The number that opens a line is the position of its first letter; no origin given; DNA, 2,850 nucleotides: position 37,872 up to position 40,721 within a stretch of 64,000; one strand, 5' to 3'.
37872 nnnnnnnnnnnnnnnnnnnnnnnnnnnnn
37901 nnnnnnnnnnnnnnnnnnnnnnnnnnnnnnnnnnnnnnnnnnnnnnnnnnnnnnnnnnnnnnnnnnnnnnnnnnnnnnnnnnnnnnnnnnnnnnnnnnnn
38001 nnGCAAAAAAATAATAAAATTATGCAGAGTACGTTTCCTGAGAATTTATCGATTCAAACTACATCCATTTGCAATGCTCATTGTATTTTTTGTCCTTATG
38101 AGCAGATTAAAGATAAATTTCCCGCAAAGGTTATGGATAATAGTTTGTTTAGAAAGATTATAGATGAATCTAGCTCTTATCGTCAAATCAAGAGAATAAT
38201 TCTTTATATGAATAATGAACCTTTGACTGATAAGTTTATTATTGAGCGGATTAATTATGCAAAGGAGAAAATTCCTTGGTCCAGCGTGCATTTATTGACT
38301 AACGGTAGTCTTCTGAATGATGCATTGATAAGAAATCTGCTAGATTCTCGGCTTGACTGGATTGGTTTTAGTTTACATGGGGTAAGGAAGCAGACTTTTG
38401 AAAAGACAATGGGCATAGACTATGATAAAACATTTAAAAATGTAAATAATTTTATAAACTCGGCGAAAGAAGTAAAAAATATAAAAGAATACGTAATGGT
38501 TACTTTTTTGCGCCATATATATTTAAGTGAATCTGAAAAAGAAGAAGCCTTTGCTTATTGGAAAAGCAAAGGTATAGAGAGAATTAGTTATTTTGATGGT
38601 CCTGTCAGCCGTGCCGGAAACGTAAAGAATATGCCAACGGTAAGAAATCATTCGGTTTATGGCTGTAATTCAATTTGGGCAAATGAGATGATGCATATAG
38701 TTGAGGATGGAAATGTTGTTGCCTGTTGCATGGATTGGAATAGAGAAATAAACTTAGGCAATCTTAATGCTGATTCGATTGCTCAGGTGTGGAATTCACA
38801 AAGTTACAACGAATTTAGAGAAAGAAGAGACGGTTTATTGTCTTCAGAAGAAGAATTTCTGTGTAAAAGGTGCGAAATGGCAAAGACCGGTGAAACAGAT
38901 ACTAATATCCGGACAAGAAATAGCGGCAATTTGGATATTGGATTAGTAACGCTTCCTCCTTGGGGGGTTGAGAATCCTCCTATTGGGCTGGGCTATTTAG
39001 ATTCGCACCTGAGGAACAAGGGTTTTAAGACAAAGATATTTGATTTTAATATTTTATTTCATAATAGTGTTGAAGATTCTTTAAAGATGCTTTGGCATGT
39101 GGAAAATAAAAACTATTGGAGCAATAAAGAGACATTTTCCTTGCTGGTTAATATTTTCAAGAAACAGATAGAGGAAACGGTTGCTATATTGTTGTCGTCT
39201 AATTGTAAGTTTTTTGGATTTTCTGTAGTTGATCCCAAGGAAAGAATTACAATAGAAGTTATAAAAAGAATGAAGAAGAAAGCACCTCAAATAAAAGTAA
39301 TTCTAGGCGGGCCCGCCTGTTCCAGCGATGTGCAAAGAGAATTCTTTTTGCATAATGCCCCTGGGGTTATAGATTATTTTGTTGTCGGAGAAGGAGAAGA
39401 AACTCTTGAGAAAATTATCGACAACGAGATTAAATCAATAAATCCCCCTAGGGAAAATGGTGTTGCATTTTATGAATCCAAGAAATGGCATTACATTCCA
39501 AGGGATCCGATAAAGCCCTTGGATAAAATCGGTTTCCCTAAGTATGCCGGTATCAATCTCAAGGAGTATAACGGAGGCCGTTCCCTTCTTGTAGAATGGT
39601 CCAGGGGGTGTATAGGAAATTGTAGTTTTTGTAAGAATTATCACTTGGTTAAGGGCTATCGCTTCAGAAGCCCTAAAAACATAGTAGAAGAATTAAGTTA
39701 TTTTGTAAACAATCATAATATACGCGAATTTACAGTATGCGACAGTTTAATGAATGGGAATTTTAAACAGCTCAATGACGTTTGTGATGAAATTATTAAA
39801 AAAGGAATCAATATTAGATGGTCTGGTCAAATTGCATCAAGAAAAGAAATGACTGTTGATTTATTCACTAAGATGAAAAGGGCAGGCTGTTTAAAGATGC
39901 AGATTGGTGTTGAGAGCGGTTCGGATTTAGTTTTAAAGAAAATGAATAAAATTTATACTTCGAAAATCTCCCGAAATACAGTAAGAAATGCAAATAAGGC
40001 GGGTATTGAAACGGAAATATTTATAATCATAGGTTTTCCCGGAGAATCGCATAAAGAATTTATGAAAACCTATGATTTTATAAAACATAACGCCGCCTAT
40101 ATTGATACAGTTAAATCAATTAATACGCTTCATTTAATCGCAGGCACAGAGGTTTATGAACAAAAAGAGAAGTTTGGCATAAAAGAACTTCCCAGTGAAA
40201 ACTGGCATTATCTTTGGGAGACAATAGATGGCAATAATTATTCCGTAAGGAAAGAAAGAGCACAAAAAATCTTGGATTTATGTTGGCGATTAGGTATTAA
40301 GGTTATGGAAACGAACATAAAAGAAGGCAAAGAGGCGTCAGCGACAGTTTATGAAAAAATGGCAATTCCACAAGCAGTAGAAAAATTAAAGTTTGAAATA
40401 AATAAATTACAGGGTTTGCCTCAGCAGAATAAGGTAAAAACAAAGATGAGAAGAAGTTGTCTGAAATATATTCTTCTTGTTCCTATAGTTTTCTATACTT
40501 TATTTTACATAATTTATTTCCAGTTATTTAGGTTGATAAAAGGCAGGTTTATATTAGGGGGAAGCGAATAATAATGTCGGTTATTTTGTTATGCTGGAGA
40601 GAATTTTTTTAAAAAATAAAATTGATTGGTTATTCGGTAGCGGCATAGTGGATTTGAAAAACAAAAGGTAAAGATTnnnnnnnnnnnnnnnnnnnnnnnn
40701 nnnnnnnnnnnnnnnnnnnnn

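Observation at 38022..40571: Single polypeptide fusing an SPASM-type rSAM to a B12-dependent rSAM, membrane-anchored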

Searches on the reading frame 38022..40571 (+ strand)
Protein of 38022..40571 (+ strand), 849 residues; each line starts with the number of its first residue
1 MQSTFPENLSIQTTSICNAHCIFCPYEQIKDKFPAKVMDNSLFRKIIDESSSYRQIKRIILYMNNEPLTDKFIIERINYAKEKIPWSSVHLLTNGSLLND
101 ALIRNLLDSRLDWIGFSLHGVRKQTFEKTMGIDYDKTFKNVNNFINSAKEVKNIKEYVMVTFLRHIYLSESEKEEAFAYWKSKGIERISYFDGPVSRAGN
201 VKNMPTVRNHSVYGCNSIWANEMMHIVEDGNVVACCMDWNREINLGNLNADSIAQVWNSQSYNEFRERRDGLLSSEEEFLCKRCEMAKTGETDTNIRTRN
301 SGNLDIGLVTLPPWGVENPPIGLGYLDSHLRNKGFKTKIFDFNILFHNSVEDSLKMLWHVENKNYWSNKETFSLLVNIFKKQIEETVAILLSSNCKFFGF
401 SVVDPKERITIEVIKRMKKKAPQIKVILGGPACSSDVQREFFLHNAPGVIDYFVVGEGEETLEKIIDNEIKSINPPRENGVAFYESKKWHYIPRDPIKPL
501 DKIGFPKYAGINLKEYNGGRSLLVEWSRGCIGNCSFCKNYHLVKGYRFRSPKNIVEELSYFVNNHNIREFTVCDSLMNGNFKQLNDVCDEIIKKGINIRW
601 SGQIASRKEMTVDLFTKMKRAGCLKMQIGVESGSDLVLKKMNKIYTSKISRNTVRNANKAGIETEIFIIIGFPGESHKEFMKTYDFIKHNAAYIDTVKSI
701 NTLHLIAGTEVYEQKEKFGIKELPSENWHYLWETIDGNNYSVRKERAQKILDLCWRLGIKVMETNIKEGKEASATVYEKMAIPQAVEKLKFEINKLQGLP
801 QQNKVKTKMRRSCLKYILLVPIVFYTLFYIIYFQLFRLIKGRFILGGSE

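Call 3: search_protein_families(library=pfam, proteins=[window:38022-40571:+], max_evalue=0.1)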
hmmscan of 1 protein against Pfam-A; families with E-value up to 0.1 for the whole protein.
window:38022-40571:+ (849 aa): 4 families
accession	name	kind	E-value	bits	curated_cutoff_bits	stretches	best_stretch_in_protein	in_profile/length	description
PF04055.27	Radical_SAM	-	4.5e-37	128.2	29.5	2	525-687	2-166/166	Radical SAM superfamily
PF13186.11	SPASM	-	1.6e-12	47.9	21.5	1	219-284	3-66/67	Iron-sulfur cluster-binding domain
PF02310.24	B12-binding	-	2.7e-12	47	32.1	1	382-465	40-120/121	B12 binding domain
PF19864.5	Radical_SAM_N2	-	0.057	13.3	29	0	426-493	89-151/151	Radical SAM proteins, N-terminal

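Call 4: search_protein_families(library=ncbifam, proteins=[window:38022-40571:+], max_evalue=0.1)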
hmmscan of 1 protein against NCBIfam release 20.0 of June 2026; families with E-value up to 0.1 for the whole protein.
window:38022-40571:+ (849 aa): 64 families (the best 25 are shown)
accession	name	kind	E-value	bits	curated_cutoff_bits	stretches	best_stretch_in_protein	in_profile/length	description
TIGR03975.1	rSAM_ocin_1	subfamily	4.2e-44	151.1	281.85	2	363-731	97-471/606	RiPP maturation radical SAM C-methyltransferase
TIGR02026.1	BchE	equivalog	1.8e-34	119.4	481.35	1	399-687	68-362/497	magnesium-protoporphyrin IX monomethyl ester anaerobic oxidative cyclase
TIGR04479.1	bcpD_PhpK_rSAM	subfamily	1.4e-33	116.1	600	1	365-721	81-437/504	PhpK family radical SAM P-methyltransferase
TIGR04072.2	rSAM_ladder_B12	equivalog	1.6e-31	109.4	360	1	412-688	88-347/443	lipid biosynthesis B12-binding/radical SAM protein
NF050148.1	rSAM_ApyD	equivalog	2e-28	99.2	750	1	388-714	68-392/645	RiPP biosynthesis radical SAM protein ApyD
TIGR03471.1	HpnJ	equivalog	8.2e-28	97.5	577.6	1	405-719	79-391/472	hopanoid biosynthesis associated radical SAM protein HpnJ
TIGR04013.1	B12_SAM_MJ_1487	hypoth_equivalog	6.2e-27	94.4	251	2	382-580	30-212/382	TIGR04013 family B12-binding domain/radical SAM domain-containing protein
TIGR04385.1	B12_rSAM_cofa1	equivalog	6.9e-25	88.2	450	1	414-703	90-377/438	B12 lower ligand biosynthesis radical SAM protein BzaD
TIGR04014.1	B12_SAM_MJ_0865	equivalog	1.5e-22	80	360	1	400-697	50-341/434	methyl-coenzyme M reductase glutamine C-methyltransferase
TIGR04317.1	W_rSAM_matur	equivalog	2.1e-19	69.8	380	2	8-162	5-154/349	tungsten cofactor oxidoreductase radical SAM maturase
NF033712.0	B12_rSAM_KedN5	subfamily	2.7e-19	68.8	700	1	387-727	55-403/624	KedN5 family methylcobalamin-dependent radical SAM C-methyltransferase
NF038361.1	rSAM_Sden_1168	equivalog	2.4e-18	66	575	1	319-715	84-473/560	Sden_1168 family B12-binding radical SAM P-methyltransferase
TIGR00089.1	TIGR00089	subfamily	5.2e-17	61.8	251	1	402-689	47-317/429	MiaB/RimO family radical SAM methylthiotransferase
TIGR04311.1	rSAM_Geo_metal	subfamily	3.5e-15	56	400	2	5-153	1-147/423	radical SAM/SPASM family putative metalloenzyme maturase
TIGR04367.1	HpnR_B12_rSAM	equivalog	7.1e-15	54.5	650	1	410-715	77-373/490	hopanoid C-3 methylase HpnR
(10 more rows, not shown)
